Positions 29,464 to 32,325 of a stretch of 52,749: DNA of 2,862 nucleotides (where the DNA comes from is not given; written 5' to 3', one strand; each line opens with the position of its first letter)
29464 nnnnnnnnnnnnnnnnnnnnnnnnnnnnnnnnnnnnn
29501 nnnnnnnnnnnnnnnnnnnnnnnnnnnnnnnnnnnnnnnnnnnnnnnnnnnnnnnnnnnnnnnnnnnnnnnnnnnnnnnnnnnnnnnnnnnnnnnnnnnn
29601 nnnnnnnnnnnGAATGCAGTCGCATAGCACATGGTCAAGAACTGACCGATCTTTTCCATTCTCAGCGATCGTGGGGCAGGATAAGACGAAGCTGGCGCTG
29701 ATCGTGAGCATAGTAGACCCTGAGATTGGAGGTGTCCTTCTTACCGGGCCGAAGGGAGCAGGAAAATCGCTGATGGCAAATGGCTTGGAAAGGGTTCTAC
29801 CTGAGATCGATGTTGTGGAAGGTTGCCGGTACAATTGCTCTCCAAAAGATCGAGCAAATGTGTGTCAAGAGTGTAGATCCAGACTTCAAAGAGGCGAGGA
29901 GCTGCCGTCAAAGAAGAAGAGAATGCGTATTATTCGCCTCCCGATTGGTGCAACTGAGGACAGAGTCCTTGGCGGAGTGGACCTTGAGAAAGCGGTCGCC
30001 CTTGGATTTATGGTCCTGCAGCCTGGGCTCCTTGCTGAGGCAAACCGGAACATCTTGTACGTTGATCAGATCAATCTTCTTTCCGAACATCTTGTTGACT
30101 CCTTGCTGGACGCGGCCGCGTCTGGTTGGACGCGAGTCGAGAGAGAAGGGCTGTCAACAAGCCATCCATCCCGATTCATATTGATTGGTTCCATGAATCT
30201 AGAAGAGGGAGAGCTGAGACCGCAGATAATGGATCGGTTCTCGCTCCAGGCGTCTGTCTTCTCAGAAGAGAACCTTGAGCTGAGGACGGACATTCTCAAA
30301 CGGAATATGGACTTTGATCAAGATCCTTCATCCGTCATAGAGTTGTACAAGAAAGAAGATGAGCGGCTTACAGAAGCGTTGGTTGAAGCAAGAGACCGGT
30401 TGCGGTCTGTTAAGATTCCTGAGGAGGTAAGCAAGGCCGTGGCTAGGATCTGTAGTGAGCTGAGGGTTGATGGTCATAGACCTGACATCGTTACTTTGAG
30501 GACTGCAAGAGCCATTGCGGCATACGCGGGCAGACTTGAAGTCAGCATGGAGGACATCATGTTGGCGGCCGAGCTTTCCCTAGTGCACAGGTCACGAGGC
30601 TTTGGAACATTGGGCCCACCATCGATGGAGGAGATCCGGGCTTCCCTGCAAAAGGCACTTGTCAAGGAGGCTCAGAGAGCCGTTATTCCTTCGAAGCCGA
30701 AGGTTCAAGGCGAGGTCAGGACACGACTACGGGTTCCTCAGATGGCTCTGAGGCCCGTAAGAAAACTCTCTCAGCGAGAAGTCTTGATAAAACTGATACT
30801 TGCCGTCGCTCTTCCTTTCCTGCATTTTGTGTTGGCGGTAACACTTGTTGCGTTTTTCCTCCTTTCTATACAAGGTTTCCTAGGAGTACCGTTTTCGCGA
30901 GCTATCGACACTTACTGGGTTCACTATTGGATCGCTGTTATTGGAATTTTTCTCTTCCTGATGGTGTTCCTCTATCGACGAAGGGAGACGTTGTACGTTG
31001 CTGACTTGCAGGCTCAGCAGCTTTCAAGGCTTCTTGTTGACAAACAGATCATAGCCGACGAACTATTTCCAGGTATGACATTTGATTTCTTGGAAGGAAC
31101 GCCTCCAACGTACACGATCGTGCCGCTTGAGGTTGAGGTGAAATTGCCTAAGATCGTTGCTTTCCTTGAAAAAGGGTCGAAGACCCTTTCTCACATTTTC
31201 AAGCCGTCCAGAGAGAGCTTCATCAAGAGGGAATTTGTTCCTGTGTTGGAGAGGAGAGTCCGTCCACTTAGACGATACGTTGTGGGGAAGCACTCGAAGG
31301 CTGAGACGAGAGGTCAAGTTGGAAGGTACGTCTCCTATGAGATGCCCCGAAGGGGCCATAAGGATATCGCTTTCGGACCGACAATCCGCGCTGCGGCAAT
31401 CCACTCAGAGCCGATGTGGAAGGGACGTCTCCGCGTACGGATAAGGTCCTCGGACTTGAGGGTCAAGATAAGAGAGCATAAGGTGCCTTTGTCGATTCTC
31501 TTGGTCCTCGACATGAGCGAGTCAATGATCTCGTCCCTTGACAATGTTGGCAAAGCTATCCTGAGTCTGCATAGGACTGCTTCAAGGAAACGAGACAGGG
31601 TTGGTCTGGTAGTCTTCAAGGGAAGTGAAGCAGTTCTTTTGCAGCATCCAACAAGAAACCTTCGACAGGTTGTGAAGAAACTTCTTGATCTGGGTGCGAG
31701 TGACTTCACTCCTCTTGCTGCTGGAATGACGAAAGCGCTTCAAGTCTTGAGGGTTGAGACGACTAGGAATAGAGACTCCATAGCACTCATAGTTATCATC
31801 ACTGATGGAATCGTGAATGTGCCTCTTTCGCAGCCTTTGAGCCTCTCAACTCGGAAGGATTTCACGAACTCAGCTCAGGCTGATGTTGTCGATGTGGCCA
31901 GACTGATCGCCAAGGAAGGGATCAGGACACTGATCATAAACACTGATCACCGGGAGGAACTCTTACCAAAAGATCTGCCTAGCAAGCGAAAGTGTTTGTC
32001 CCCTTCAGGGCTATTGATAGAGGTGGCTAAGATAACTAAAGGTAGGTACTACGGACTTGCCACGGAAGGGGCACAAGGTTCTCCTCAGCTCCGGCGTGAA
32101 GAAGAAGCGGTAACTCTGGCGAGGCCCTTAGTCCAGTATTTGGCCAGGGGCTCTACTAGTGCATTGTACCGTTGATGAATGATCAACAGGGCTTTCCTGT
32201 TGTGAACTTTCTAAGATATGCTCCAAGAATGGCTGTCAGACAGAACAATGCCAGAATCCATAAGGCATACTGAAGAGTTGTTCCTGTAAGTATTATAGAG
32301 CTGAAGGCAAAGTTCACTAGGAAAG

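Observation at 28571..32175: ChlI/ChlD-like AAA+/vWA pair whose D-subunit carries transmembrane helices, with no ChlH/CobN partner in the window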

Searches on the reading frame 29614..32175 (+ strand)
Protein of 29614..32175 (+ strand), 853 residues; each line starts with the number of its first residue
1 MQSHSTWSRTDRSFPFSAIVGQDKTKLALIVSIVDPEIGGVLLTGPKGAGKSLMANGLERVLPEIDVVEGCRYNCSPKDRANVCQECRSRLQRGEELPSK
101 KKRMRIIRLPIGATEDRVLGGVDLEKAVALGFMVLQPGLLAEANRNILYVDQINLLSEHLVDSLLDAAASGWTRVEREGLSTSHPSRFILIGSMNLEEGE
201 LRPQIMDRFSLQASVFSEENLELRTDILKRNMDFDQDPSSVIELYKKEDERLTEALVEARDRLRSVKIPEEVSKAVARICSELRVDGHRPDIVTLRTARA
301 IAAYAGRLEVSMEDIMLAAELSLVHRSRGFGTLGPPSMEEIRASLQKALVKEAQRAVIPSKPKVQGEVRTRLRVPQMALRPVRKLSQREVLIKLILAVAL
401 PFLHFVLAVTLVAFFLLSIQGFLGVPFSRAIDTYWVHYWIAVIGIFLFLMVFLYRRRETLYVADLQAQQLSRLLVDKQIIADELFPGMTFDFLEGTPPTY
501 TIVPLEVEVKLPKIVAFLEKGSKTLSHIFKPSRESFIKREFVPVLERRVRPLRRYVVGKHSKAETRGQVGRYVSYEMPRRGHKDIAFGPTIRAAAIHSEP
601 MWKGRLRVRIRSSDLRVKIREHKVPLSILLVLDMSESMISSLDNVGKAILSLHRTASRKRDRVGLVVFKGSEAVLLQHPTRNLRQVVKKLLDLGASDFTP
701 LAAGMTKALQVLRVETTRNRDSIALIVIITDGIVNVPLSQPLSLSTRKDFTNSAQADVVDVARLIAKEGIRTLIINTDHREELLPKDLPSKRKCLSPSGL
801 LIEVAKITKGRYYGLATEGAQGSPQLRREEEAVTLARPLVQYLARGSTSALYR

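Call 3: search_protein_families(library=pfam, proteins=[window:29614-32175:+], max_evalue=0.01)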
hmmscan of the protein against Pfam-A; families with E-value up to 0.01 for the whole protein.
window:29614-32175:+ (853 aa): 7 families
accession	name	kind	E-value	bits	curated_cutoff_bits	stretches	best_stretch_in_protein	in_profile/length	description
PF17863.7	AAA_lid_2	-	3.7e-12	46.2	22.7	1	276-328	4-55/74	AAA lid domain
PF13519.12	VWA_2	-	1.8e-11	45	27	1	628-732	1-106/107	von Willebrand factor type A domain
PF01078.27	Mg_chelatase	-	8.8e-11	42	20.3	2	16-69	2-53/207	Magnesium chelatase, subunit ChlI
PF00092.34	VWA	-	4.6e-06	27.4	23.8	1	628-746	2-119/174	von Willebrand factor type A domain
PF01882.25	DUF58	-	4.9e-05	23.1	23.4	1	608-745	18-157/216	Protein of unknown function DUF58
PF07728.20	AAA_5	-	0.0012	19.3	22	0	40-62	1-23/139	AAA domain (dynein-related subfamily)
PF13401.12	AAA_22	-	0.0042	17.8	27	0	41-105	8-65/130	AAA domain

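Call 4: search_protein_families(library=ncbifam, proteins=[window:29614-32175:+], max_evalue=0.01)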
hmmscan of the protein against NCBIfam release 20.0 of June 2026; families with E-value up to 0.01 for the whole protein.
window:29614-32175:+ (853 aa): 11 families
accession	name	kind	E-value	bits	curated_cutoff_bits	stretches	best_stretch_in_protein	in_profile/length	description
TIGR02442.1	Cob-chelat-sub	hypoth_equivalog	4.7e-169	563.9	779.45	2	14-328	1-311/641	putative cobaltochelatase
TIGR02030.1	BchI-ChlI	equivalog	7.9e-110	367.2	466.95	1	14-328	1-315/337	magnesium chelatase ATPase subunit I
TIGR02031.1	BchD-ChlD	equivalog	7.2e-99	332.1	499.55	2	23-328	1-272/608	magnesium chelatase ATPase subunit D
NF009943.0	PRK13406.1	equivalog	8.2e-47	160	571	2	103-331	52-259/585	magnesium chelatase subunit D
NF047508.1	VWA_BatA_Lepto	exception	2.7e-08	33.2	380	1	626-739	89-207/315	VWA domain-containing protein BatA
TIGR00368.1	TIGR00368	hypoth_equivalog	7.7e-08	31.4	362.4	1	13-69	188-242/499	YifB family Mg chelatase-like AAA ATPase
NF007365.0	PRK09862.1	equivalog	3.1e-06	26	530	0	16-68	190-240/506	YifB family Mg chelatase-like AAA ATPase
TIGR03436.1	acidobact_VWFA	subfamily_domain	8.4e-06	25.5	81.25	1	622-702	63-136/324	VWA domain-containing protein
NF011523.0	PRK14962.1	equivalog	0.002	17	576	1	11-89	8-76/474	DNA polymerase III subunits gamma and tau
NF010238.0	PRK13685.1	subfamily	0.0023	17.1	432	1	627-759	98-235/335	hypothetical protein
TIGR00764.1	lon_rel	equivalog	0.0037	15.9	516.6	0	135-170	208-243/608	ATP-dependent protease LonB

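Call 10: find_homologous_proteins(query=window:29614-32175:+, max_evalue=1e-10)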
Query window:29614-32175:+ (853 aa): 1455 proteins with E <= 1e-10 among 8000 candidates; the best 120 are listed.
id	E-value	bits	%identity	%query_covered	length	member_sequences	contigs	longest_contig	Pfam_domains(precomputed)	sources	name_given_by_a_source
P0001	0.0e+0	1858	100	100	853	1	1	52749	PF26791.1,PF00092.35,PF13519.13,PF17863.8,PF01078.28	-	-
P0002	0.0e+0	1523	81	100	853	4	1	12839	PF26791.1,PF13519.13,PF17863.8,PF07728.21,PF01078.28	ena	-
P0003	0.0e+0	1519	82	100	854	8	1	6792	PF26791.1,PF00092.35,PF13519.13,PF17863.8,PF01078.28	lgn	-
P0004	0.0e+0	1465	80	99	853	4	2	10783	PF26791.1,PF00092.35,PF13519.13,PF17863.8,PF07728.21,PF01078.28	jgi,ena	-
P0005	0.0e+0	1404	76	100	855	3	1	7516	PF26791.1,PF00092.35,PF13519.13,PF17863.8,PF01078.28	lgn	-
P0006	0.0e+0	1392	75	100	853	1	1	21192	PF26791.1,PF13519.13,PF17863.8,PF07728.21,PF01078.28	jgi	-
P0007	0.0e+0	1337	73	99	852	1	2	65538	PF26791.1,PF13519.13,PF17863.8,PF07728.21,PF01078.28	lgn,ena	-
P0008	0.0e+0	1295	70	100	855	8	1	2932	PF26791.1,PF00092.35,PF13519.13,PF17863.8,PF07728.21,PF01078.28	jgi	-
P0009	6.6e-205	701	46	94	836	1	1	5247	PF26791.1,PF00092.35,PF13519.13,PF17863.8,PF01078.28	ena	-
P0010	3.6e-202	692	44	94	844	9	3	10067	PF26791.1,PF13519.13,PF17863.8,PF07728.21,PF01078.28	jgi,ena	-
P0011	2.1e-201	689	44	95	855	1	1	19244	PF26791.1,PF13519.13,PF17863.8,PF01078.28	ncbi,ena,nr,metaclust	ncbi:MAG: Magnesium chelatase, subunit ChlI [Candidatus Bathyarchaeota archaeon BA1]|nr:MAG: Magnesi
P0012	2.4e-200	686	45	94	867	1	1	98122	PF26791.1,PF13519.13,PF17863.8,PF07728.21,PF01078.28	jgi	-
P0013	1.3e-199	683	44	94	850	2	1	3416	PF26791.1,PF00092.35,PF13519.13,PF17863.8,PF07728.21,PF01078.28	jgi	-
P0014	2.4e-196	673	43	94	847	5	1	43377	PF26791.1,PF00092.35,PF13519.13,PF17863.8,PF13401.13,PF07728.21,PF01078.28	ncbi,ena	-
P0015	1.5e-195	670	42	94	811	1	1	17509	PF26791.1,PF13519.13,PF17863.8,PF07728.21,PF01078.28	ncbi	-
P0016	1.5e-195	670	43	94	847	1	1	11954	PF26791.1,PF00092.35,PF13519.13,PF17863.8,PF13401.13,PF07728.21,PF01078.28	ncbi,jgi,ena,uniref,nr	ncbi:MAG: hypothetical protein DRJ26_01100 [Candidatus Methanomethylicota archaeon]|uniref:VWFA doma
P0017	4.2e-195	669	43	94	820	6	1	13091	PF26791.1,PF00092.35,PF13519.13,PF17863.8,PF07728.21,PF01078.28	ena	-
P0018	1.9e-194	666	43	95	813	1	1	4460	PF26791.1,PF00092.35,PF13519.13,PF17863.8,PF13401.13,PF07728.21,PF01078.28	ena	-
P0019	3.0e-194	666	44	97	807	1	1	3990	PF26791.1,PF13519.13,PF17863.8,PF13401.13,PF07728.21,PF01078.28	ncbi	-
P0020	2.4e-192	659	43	94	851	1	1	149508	PF26791.1,PF00092.35,PF13519.13,PF17863.8,PF07728.21,PF01078.28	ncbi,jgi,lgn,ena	-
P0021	1.5e-191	657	42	94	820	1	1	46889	PF26791.1,PF13519.13,PF17863.8,PF07728.21,PF01078.28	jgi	-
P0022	3.5e-191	656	52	40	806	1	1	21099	PF26791.1,PF13519.13,PF17863.8,PF07728.21,PF01078.28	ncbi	-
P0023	9.8e-191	654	44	94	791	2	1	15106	PF26791.1,PF13519.13,PF17863.8,PF13401.13,PF07728.21,PF01078.28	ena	-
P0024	2.6e-190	653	43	94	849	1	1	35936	PF26791.1,PF00092.35,PF13519.13,PF17863.8,PF13401.13,PF07728.21,PF01078.28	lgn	-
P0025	3.9e-190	652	43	94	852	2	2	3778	PF26791.1,PF00092.35,PF13519.13,PF17863.8,PF07728.21,PF01078.28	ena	-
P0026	2.4e-189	650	42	97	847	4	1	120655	PF26791.1,PF00092.35,PF13519.13,PF17863.8,PF07728.21,PF01078.28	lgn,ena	-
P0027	3.4e-189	649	49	37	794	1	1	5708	PF26791.1,PF13519.13,PF17863.8,PF13401.13,PF07728.21,PF01078.28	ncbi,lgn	-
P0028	3.9e-189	649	43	96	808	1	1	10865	PF26791.1,PF13519.13,PF17863.8,PF13401.13,PF07728.21,PF01078.28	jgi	-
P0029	8.5e-189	648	42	94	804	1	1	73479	PF26791.1,PF13519.13,PF17863.8,PF07728.21,PF01078.28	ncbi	-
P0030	1.0e-188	647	44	96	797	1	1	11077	PF26791.1,PF13519.13,PF00493.30,PF17863.8,PF13401.13,PF07728.21,PF01078.28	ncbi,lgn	-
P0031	3.7e-188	646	42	95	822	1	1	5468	PF26791.1,PF13519.13,PF17863.8,PF07728.21,PF01078.28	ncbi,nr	ncbi:ATP-binding protein [Candidatus Bathyarchaeota archaeon]|nr:ATP-binding protein [Candidatus Bat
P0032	1.3e-187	644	42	94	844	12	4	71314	PF26791.1,PF00092.35,PF13519.13,PF00493.30,PF17863.8,PF07728.21,PF01078.28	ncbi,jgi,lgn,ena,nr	ncbi:MAG TPA: VWA domain-containing protein [Candidatus Bathyarchaeota archaeon]|nr:VWA domain-conta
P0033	2.2e-187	643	43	93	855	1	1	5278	PF26791.1,PF13519.13,PF17863.8,PF07728.21,PF01078.28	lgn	-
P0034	1.8e-185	637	42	93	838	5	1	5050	PF26791.1,PF13519.13,PF17863.8,PF07728.21,PF01078.28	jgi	-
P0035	6.8e-184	631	53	39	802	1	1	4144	PF26791.1,PF13519.13,PF17863.8,PF13401.13,PF07728.21,PF01078.28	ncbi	ncbi:MAG: ATP-binding protein [Candidatus Bathyarchaeota archaeon]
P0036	8.5e-184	631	41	94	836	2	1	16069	PF26791.1,PF00092.35,PF13519.13,PF17863.8,PF01078.28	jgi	jgi:Mg-chelatase subunit ChlI/Mg-chelatase subunit ChlD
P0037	8.6e-183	628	42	95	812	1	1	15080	PF26791.1,PF13519.13,PF17863.8,PF07728.21,PF01078.28,PF13191.13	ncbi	-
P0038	4.1e-182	626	42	94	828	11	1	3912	PF26791.1,PF13519.13,PF17863.8,PF01078.28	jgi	-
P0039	7.0e-182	625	41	96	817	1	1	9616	PF26791.1,PF13519.13,PF17863.8,PF07728.21,PF01078.28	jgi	jgi:Mg-chelatase subunit ChlI/Mg-chelatase subunit ChlD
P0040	2.0e-181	623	42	93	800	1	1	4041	PF26791.1,PF13519.13,PF17863.8,PF13401.13,PF07728.21,PF01078.28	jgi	jgi:Mg-chelatase subunit ChlI/Mg-chelatase subunit ChlD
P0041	1.5e-180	620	40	93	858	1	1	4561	PF26791.1,PF13519.13,PF17863.8,PF07728.21,PF01078.28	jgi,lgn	-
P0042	1.6e-180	620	41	95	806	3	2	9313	PF26791.1,PF13519.13,PF17863.8,PF07728.21,PF01078.28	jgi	jgi:Mg-chelatase subunit ChlI/Mg-chelatase subunit ChlD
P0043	1.8e-180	620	42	94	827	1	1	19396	PF26791.1,PF13519.13,PF17863.8,PF01078.28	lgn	-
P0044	2.4e-180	620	53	40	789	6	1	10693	PF26791.1,PF13519.13,PF17863.8,PF07728.21,PF01078.28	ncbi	ncbi:MAG: ATP-binding protein [Candidatus Bathyarchaeia archaeon]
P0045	5.2e-180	619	41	97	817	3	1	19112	PF26791.1,PF13519.13,PF17863.8,PF07728.21,PF01078.28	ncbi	-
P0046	6.5e-180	618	41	94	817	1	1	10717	PF26791.1,PF13519.13,PF17863.8,PF13401.13,PF07728.21,PF01078.28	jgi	jgi:Mg-chelatase subunit ChlI/Mg-chelatase subunit ChlD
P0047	6.8e-180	618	42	94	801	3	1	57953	PF26791.1,PF13519.13,PF17863.8,PF07728.21,PF01078.28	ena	-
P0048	7.1e-180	618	43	94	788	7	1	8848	PF26791.1,PF13519.13,PF17863.8,PF07728.21,PF01078.28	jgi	jgi:Mg-chelatase subunit ChlI/Mg-chelatase subunit ChlD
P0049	1.2e-179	617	51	40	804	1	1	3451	PF26791.1,PF13519.13,PF17863.8,PF07728.21,PF01078.28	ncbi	ncbi:MAG: ATP-binding protein, partial [Candidatus Bathyarchaeia archaeon]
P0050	5.2e-179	615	41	94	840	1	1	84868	PF26791.1,PF13519.13,PF13555.13,PF17863.8,PF01078.28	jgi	-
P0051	6.4e-179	615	41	95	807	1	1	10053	PF26791.1,PF00092.35,PF13519.13,PF17863.8,PF13401.13,PF07728.21,PF01078.28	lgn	-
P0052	6.8e-179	615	41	94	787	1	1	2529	PF26791.1,PF13519.13,PF17863.8,PF07728.21,PF01078.28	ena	-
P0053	7.3e-179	615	41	95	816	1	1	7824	PF26791.1,PF13519.13,PF17863.8,PF07728.21,PF01078.28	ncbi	-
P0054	2.0e-178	613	43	95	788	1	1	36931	PF26791.1,PF13519.13,PF17863.8,PF07728.21,PF01078.28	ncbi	-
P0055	3.3e-178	613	41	95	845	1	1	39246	PF26791.1,PF00092.35,PF13519.13,PF17863.8,PF13401.13,PF07728.21,PF01078.28,PF13191.13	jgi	jgi:magnesium chelatase subunit I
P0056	3.8e-178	612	41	94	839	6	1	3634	PF26791.1,PF13519.13,PF13555.13,PF17863.8,PF01078.28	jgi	-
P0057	1.8e-177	610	41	94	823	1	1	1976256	PF26791.1,PF13519.13,PF17863.8,PF07728.21,PF01078.28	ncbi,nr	ncbi:MAG: hypothetical protein JSV20_07970 [Candidatus Bathyarchaeota archaeon]|nr:MAG: hypothetical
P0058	3.4e-177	609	43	94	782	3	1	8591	PF26791.1,PF00092.35,PF13519.13,PF17863.8,PF07728.21,PF01078.28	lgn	-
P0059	3.2e-176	606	41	95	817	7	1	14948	PF26791.1,PF13519.13,PF17863.8,PF07728.21,PF01078.28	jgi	jgi:Mg-chelatase subunit ChlI/Mg-chelatase subunit ChlD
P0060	1.4e-175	604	40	96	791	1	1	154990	PF26791.1,PF00092.35,PF13519.13,PF17863.8,PF13401.13,PF07728.21,PF01078.28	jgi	jgi:Mg-chelatase subunit ChlI/Mg-chelatase subunit ChlD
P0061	6.4e-175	602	41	95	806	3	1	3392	PF26791.1,PF13519.13,PF17863.8,PF07728.21,PF01078.28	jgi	jgi:Mg-chelatase subunit ChlI/Mg-chelatase subunit ChlD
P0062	1.4e-174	601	40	94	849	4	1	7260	PF26791.1,PF00092.35,PF13519.13,PF17863.8,PF01078.28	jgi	-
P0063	4.5e-174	599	41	94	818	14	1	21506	PF26791.1,PF17863.8,PF07728.21,PF01078.28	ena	-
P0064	6.9e-174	598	39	94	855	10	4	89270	PF26791.1,PF00092.35,PF13519.13,PF17863.8,PF07728.21,PF01078.28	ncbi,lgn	ncbi:MAG: ATP-binding protein [Candidatus Methanomethylicia archaeon]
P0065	9.0e-174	598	40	94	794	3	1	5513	PF26791.1,PF00092.35,PF13519.13,PF17863.8,PF07728.21,PF01078.28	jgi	jgi:Mg-chelatase subunit ChlI/Mg-chelatase subunit ChlD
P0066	2.0e-173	597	41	94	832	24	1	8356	PF26791.1,PF13519.13,PF17863.8,PF13401.13,PF07728.21,PF01078.28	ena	-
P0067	7.0e-173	595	40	95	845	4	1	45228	PF26791.1,PF00092.35,PF13519.13,PF17863.8,PF13401.13,PF07728.21,PF01078.28,PF13191.13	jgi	jgi:magnesium chelatase subunit I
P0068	6.2e-172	592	39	94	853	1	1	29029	PF26791.1,PF13519.13,PF17863.8,PF01078.28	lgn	-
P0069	3.2e-171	590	53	39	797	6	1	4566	PF26791.1,PF00092.35,PF13519.13,PF17863.8,PF13401.13,PF07728.21,PF01078.28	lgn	-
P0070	4.3e-170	586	53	39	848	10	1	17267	PF26791.1,PF00092.35,PF13519.13,PF17863.8,PF13401.13,PF07728.21,PF01078.28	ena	-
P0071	5.2e-170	586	50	37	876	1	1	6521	PF26791.1,PF00092.35,PF13519.13,PF17863.8,PF01078.28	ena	-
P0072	9.3e-170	585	49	39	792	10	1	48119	PF26791.1,PF13519.13,PF17863.8,PF07728.21,PF01078.28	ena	-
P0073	1.6e-169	584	50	38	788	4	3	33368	PF26791.1,PF00092.35,PF13519.13,PF17863.8,PF07728.21,PF01078.28,PF13191.13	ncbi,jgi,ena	-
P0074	2.3e-169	583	44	47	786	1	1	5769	PF26791.1,PF13519.13,PF17863.8,PF07728.21,PF01078.28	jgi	jgi:Mg-chelatase subunit ChlI/Mg-chelatase subunit ChlD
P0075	9.0e-169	581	51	39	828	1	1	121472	PF26791.1,PF13519.13,PF17863.8,PF13401.13,PF07728.21,PF01078.28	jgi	-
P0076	1.6e-168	581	43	47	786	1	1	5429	PF26791.1,PF13519.13,PF17863.8,PF07728.21,PF01078.28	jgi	jgi:Mg-chelatase subunit ChlI/Mg-chelatase subunit ChlD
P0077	5.7e-168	579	49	40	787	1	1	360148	PF26791.1,PF13519.13,PF17863.8,PF07728.21,PF01078.28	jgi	jgi:Mg-chelatase subunit ChlI/Mg-chelatase subunit ChlD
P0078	1.1e-167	578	45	46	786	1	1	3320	PF26791.1,PF13519.13,PF17863.8,PF07728.21,PF01078.28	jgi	jgi:Mg-chelatase subunit ChlI/Mg-chelatase subunit ChlD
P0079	1.6e-167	577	45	34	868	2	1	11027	PF26791.1,PF13519.13,PF17863.8,PF07728.21,PF01078.28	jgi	-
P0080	1.0e-166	575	49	42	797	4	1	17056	PF26791.1,PF00092.35,PF13519.13,PF17863.8,PF13401.13,PF07728.21,PF01078.28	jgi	-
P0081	1.1e-164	568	45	41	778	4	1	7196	PF26791.1,PF13519.13,PF17863.8,PF07728.21,PF01078.28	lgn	-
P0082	2.0e-163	564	39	95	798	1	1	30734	PF26791.1,PF13519.13,PF17863.8,PF07728.21,PF01078.28,PF13191.13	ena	-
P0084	5.6e-162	559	39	95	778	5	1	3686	PF26791.1,PF13519.13,PF17863.8,PF07728.21,PF01078.28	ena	-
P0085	1.5e-161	558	51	39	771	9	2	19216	PF26791.1,PF00092.35,PF13519.13,PF17863.8,PF07728.21,PF01078.28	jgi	-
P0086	2.9e-161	557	53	39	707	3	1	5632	PF26791.1,PF13519.13,PF17863.8,PF07728.21,PF01078.28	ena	-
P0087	1.9e-160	554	40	91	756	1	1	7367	PF26791.1,PF13519.13,PF17863.8,PF07728.21,PF01078.28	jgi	jgi:Mg-chelatase subunit ChlI/Mg-chelatase subunit ChlD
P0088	8.1e-158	545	50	40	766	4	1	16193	PF26791.1,PF00092.35,PF13519.13,PF17863.8,PF07728.21,PF01078.28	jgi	-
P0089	8.1e-157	542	49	43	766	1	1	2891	PF26791.1,PF00092.35,PF13519.13,PF17863.8,PF07728.21,PF01078.28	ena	-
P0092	2.7e-154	534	48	33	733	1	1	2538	PF26791.1,PF00092.35,PF13519.13,PF17863.8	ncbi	ncbi:MAG: VWA domain-containing protein, partial [Candidatus Bathyarchaeia archaeon]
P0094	3.6e-152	527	53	39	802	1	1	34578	PF26791.1,PF00092.35,PF13519.13,PF17863.8,PF07728.21,PF01078.28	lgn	-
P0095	7.8e-152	525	49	42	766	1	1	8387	PF26791.1,PF00092.35,PF13519.13,PF17863.8,PF07728.21,PF01078.28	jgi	-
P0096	6.0e-150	519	51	42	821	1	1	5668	PF26791.1,PF13519.13,PF17863.8,PF07728.21,PF01078.28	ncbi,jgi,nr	ncbi:VWA domain-containing protein [Candidatus Bathyarchaeota archaeon]|nr:MAG: VWA domain-containin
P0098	1.2e-148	515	50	40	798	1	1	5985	PF26791.1,PF00092.35,PF13519.13,PF17863.8,PF07728.21,PF01078.28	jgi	-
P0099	1.8e-148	514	46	44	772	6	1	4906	PF26791.1,PF00092.35,PF13519.13,PF17863.8,PF07728.21,PF01078.28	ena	-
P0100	1.9e-147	511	48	40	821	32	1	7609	PF26791.1,PF00092.35,PF13519.13,PF17863.8,PF07728.21,PF01078.28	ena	-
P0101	3.1e-147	510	51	39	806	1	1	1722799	PF26791.1,PF00092.35,PF13519.13,PF17863.8,PF07728.21,PF01078.28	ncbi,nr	ncbi:MAG: VWA domain-containing protein [Candidatus Bathyarchaeota archaeon]|nr:MAG: VWA domain-cont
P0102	6.1e-147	509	49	39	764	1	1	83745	PF26791.1,PF00092.35,PF13519.13,PF17863.8,PF07728.21,PF01078.28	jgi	jgi:magnesium chelatase subunit D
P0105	4.9e-146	506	51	39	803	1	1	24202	PF26791.1,PF13519.13,PF17863.8,PF07728.21,PF01078.28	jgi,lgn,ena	-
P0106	2.4e-145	504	48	40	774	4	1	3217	PF26791.1,PF00092.35,PF13519.13,PF17863.8,PF13401.13,PF07728.21,PF01078.28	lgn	-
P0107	2.9e-145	504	47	39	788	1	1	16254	PF26791.1,PF00092.35,PF13519.13,PF17863.8,PF07728.21,PF01078.28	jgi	jgi:magnesium chelatase subunit D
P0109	3.8e-145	503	46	42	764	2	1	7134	PF26791.1,PF00092.35,PF13519.13,PF17863.8,PF07728.21,PF01078.28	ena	-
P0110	6.5e-144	499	47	40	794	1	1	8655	PF20030.6,PF26791.1,PF13519.13,PF00493.30,PF17863.8,PF07728.21,PF01078.28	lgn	-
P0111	3.1e-143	497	46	40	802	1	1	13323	PF26791.1,PF00092.35,PF13519.13,PF17863.8,PF07728.21,PF01078.28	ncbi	-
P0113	1.5e-142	495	53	37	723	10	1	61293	PF20030.6,PF26791.1,PF00092.35,PF13519.13,PF17863.8,PF13401.13,PF07728.21,PF01078.28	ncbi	ncbi:MAG: VWA domain-containing protein [Candidatus Freyarchaeota archaeon]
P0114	2.4e-142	494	47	41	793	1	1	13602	PF26791.1,PF00092.35,PF13519.13,PF17863.8,PF07728.21,PF01078.28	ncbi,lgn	-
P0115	2.8e-141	491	47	40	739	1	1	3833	PF26791.1,PF00092.35,PF13519.13,PF17863.8,PF07728.21,PF01078.28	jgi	jgi:magnesium chelatase subunit D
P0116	4.5e-141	490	47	40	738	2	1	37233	PF26791.1,PF00092.35,PF13519.13,PF17863.8,PF07728.21,PF01078.28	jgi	-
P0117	4.7e-141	490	47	40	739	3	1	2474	PF26791.1,PF00092.35,PF13519.13,PF17863.8,PF07728.21,PF01078.28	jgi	jgi:magnesium chelatase subunit D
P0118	1.5e-140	488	48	39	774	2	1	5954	PF26791.1,PF00092.35,PF13519.13,PF17863.8,PF07728.21,PF01078.28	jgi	-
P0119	3.0e-140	487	45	42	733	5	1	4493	PF26791.1,PF00092.35,PF13519.13,PF17863.8,PF13401.13,PF07728.21,PF01078.28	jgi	-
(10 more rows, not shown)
